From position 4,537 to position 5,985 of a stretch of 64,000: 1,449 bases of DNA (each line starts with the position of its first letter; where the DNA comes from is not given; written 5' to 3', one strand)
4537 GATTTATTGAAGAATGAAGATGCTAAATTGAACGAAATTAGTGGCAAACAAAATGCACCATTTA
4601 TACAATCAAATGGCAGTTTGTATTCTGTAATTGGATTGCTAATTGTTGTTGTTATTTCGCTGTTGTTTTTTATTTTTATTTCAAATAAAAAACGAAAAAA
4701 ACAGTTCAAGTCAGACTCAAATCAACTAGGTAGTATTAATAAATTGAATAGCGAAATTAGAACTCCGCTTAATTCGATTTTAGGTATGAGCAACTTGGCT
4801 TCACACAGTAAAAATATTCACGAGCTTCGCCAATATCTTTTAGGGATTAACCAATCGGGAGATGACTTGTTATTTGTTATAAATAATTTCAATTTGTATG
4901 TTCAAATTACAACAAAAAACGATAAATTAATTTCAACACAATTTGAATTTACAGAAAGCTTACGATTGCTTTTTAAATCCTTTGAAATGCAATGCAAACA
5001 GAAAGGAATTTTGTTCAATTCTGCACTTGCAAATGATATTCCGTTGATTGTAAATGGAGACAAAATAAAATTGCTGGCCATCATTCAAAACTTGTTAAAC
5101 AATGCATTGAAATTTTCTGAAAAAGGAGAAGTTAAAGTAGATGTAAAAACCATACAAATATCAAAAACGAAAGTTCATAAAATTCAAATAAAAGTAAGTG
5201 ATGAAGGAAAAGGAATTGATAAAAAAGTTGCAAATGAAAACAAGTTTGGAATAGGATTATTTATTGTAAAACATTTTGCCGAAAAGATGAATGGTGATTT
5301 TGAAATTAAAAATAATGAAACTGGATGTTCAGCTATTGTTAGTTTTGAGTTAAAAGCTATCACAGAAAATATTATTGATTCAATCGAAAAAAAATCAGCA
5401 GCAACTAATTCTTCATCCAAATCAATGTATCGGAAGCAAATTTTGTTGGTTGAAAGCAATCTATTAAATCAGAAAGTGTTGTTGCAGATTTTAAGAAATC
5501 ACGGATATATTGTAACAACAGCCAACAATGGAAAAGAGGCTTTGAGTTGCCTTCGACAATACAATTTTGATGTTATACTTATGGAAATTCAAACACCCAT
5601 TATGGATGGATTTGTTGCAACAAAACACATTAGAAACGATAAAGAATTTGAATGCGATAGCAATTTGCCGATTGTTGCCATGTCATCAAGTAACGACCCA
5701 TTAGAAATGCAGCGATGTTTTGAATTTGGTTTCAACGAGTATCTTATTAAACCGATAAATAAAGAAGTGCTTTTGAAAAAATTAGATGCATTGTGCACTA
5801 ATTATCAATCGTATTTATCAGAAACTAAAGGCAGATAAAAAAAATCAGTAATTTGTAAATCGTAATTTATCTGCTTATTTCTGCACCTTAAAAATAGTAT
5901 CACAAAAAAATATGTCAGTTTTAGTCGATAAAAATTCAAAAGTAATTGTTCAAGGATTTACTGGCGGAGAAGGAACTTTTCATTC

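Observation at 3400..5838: TPR hybrid histidine kinase with both phospho-acceptor residues substituted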

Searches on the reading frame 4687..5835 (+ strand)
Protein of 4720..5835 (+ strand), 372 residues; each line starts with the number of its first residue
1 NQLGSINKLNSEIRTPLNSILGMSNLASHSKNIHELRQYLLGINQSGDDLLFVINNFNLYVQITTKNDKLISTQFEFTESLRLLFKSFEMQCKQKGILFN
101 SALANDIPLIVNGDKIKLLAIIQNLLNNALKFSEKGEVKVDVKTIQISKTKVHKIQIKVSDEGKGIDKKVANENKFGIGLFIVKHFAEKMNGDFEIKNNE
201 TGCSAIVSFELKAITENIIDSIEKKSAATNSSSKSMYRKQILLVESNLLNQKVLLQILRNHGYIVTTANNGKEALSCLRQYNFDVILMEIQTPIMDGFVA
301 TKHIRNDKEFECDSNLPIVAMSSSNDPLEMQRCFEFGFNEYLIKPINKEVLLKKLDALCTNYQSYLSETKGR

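Call 5: search_solved_structures(query=window:4720-5835:+, max_evalue=0.001, show_alignments=4)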
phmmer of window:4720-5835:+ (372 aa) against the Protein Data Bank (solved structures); distinct sequences matched with E-value up to 0.001: 205 (the best 60 are shown).
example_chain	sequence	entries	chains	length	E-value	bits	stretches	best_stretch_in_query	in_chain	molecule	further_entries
7p8e_A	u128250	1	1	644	4.7e-27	98.3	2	231-352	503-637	Receiver domain of histidine kinase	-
6qrj_A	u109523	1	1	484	4.2e-24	88.6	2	8-166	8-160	Hybrid kinase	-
8phn_A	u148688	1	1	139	1.2e-20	77.2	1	228-353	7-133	histidine kinase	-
7c1j_A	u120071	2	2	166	3.6e-17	65.8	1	239-353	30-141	Histidine kinase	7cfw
7n0e_B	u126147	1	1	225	2.2e-15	59.9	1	7-170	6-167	Histidine kinase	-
6dk7_A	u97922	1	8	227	2.3e-15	59.9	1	7-170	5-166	RetS (Regulator of Exopolysaccharide and Type III Secretion)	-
6dk8_A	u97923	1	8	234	2.4e-15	59.8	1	7-170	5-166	RetS (Regulator of Exopolysaccharide and Type III Secretion)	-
7p8c_A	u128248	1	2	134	6.1e-15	58.5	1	237-354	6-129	Receiver domain of histidine kinase 4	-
7p8d_A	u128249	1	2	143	6.6e-15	58.4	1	237-355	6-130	Receiver domain of histidine kinase 4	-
8phx_A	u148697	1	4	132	7e-15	58.3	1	240-355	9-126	Histidine protein kinase SLN1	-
5kbx_B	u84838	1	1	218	9.4e-15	57.9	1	232-318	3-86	Osmolarity two-component system protein SSK1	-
1oxb_B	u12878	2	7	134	6.4e-14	55.1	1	240-364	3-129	SLN1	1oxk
2r25_B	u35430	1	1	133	6.7e-14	55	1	240-364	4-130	Osmosensing histidine protein kinase SLN1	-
7z8n_A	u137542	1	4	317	1e-13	54.5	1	8-169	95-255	Histidine kinase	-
2ayz_A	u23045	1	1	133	1.1e-13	54.4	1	240-355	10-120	Sensor kinase protein rcsC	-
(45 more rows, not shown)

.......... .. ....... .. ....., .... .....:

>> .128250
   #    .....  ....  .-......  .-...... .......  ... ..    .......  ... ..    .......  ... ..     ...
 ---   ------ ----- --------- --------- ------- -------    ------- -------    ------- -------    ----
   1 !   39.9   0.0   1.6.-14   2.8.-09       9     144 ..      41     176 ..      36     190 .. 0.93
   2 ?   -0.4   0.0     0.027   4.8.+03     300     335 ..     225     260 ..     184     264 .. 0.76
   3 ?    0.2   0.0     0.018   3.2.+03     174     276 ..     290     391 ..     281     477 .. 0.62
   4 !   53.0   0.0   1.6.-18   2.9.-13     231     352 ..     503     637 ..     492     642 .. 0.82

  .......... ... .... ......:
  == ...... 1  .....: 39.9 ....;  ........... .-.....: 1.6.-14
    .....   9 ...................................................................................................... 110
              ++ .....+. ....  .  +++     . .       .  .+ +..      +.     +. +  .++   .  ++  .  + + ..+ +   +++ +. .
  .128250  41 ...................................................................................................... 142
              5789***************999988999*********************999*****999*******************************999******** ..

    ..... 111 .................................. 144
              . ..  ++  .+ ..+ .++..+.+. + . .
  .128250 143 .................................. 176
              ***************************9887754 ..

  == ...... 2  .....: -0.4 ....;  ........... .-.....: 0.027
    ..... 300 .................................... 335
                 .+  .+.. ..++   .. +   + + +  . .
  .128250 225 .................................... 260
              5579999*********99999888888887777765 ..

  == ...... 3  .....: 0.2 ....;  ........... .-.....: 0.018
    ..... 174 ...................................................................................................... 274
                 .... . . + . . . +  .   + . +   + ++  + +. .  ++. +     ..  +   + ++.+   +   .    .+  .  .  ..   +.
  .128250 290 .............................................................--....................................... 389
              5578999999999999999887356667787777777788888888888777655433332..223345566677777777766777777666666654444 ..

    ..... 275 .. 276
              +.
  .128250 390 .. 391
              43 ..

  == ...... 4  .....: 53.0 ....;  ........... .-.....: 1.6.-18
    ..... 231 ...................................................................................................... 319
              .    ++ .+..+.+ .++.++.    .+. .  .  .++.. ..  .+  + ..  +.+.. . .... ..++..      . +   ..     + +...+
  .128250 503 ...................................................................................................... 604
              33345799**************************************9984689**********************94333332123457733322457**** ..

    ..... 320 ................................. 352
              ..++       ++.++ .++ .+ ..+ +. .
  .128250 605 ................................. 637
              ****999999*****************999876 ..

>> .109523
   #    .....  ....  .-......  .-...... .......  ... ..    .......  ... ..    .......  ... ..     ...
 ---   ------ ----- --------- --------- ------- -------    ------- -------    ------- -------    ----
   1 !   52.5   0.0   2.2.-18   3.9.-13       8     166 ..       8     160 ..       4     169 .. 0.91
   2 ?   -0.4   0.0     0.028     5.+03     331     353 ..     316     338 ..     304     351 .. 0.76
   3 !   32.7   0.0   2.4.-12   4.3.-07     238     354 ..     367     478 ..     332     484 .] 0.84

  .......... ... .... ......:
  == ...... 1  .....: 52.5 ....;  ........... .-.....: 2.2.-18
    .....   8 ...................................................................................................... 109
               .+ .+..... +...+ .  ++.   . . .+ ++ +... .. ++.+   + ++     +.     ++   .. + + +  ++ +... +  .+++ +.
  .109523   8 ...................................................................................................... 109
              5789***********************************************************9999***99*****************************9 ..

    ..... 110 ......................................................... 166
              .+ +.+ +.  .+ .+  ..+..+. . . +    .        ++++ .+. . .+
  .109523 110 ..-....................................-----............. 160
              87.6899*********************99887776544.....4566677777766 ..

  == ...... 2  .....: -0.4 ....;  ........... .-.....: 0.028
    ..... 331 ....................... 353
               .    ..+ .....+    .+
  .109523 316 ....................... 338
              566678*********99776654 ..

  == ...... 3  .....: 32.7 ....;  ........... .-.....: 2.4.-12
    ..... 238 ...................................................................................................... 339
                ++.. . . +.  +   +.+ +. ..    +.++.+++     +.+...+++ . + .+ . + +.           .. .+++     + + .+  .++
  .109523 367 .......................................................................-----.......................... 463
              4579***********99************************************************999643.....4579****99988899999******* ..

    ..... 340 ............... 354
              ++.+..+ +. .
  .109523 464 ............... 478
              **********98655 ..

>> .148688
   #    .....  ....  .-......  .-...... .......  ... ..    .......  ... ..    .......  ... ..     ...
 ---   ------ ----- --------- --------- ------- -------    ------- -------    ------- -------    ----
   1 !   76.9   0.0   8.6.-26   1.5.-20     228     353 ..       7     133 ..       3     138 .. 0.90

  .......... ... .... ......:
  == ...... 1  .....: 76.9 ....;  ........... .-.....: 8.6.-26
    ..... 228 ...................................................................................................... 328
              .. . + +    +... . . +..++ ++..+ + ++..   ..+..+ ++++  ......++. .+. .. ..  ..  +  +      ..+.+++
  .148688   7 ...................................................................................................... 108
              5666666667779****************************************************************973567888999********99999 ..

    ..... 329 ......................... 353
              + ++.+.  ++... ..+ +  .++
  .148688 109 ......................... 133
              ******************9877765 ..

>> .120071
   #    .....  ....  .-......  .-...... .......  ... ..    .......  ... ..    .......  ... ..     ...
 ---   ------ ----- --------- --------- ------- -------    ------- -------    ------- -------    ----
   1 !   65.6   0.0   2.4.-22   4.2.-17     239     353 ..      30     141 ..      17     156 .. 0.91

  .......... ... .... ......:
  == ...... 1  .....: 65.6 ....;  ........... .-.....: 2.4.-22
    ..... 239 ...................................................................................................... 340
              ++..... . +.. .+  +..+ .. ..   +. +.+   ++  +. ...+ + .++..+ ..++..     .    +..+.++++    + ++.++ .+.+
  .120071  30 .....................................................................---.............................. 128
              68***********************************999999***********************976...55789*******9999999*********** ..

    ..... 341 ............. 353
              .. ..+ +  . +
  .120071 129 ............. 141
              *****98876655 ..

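Call 52: predict_structure(alignment_id=A4)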
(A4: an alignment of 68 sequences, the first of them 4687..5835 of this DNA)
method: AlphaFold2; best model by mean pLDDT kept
length: 383 residues; sequences in the alignment: 68
mean_pLDDT: 90.4   pTM: 0.80
mean pLDDT of the five models: 90.4, 89.9, 89.9, 88.8, 87.6
residues with pLDDT >= 90: 296; 70-90: 54; 50-70: 33; < 50: 0
segments of 3 or more residues with pLDDT < 50: none
pLDDT, mean of each block of 10 residues (from residue 1): 62 81 92 96 96 92 93 92 94 95 94 97 96 96 95 96 96 85 76 96 95 95 79 60 64 97 96 97 97 97 97 90 90 92 96 93 94 90 77
secondary structure, 60 per line:
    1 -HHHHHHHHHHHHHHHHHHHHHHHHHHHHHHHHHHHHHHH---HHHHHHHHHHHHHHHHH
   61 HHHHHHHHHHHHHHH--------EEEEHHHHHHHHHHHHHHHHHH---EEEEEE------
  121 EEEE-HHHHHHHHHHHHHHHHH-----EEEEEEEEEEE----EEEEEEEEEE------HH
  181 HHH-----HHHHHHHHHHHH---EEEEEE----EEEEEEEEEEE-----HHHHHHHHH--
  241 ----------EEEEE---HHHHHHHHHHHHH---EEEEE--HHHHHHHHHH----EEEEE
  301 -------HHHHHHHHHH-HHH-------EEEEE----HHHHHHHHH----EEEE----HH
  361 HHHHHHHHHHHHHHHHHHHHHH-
elements in order: H2-40 H44-75 E84-87 H88-105 E109-114 E121-124 H126-142 E148-158 E163-172 H179-183 H189-200 E204-209 E214-224 H230-238 E251-255 H259-271 E275-279 H282-291 E296-300 H308-317 E329-333 H338-346 E351-354 H359-382

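Call 61: fold_search(model_id=the predicted structure, library=pdb)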
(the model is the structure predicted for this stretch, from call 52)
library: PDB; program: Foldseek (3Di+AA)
matches with E <= 10: 1528; with E <= 0.001: 809
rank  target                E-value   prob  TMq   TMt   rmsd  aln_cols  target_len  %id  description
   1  6qrj                  2.4e-18  1.00  0.39  0.33  14.5       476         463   18  Crystal structure of ShkA full-length in complex with AMPPNP (released 2020-01-08)
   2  6dk7_G                2.3e-14  1.00  0.42  0.68   5.3       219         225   22  RetS histidine kinase region with cobalt (released 2019-03-20)
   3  7z8n_A                2.6e-14  1.00  0.40  0.51   6.1       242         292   24  GacS histidine kinase from Pseudomonas aeruginosa (released 2022-07-13)
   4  6dk7_C                2.7e-14  1.00  0.42  0.68   5.2       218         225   23  RetS histidine kinase region with cobalt (released 2019-03-20)
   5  6dk8_E                6.7e-14  1.00  0.42  0.68   5.2       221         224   22  RetS kinase region without cobalt (released 2019-03-20)
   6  6dk7_E                6.7e-14  1.00  0.41  0.65   5.5       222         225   22  RetS histidine kinase region with cobalt (released 2019-03-20)
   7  6dk7_B                6.7e-14  1.00  0.39  0.62   5.9       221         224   22  RetS histidine kinase region with cobalt (released 2019-03-20)
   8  6dk7_H                8.5e-14  1.00  0.39  0.60   6.2       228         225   21  RetS histidine kinase region with cobalt (released 2019-03-20)
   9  6dk8_C                1.0e-13  1.00  0.42  0.67   5.1       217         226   26  RetS kinase region without cobalt (released 2019-03-20)
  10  4q20_A                1.3e-13  1.00  0.49  0.78   3.5       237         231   18  Crystal structure of a C-terminal part of tyrosine kinase (DivL) from Caulobacter crescentus CB15 at 2.50 A resolution (released 2014-04-23)
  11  6dk7_A                1.5e-13  1.00  0.41  0.68   5.4       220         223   23  RetS histidine kinase region with cobalt (released 2019-03-20)
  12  9a5d_A                2.6e-13  1.00  0.41  0.28   6.0       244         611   22  Integrative model of WALK-YYCH by crosslinking MS and deep learning (released 2024-09-18)
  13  7zp0_E                2.6e-13  1.00  0.35  0.59   7.3       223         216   19  Crystal structure of CusS histidine kinase catalytic core from Escherichia coli (released 2022-08-31)
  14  4q20_B                2.8e-13  1.00  0.45  0.73   4.4       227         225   18  Crystal structure of a C-terminal part of tyrosine kinase (DivL) from Caulobacter crescentus CB15 at 2.50 A resolution (released 2014-04-23)
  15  4pl9                  4.3e-13  1.00  0.35  0.86   2.6       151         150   28  Structure of the catalytic domain of ETR1 from Arabidopsis thaliana (released 2014-12-17)
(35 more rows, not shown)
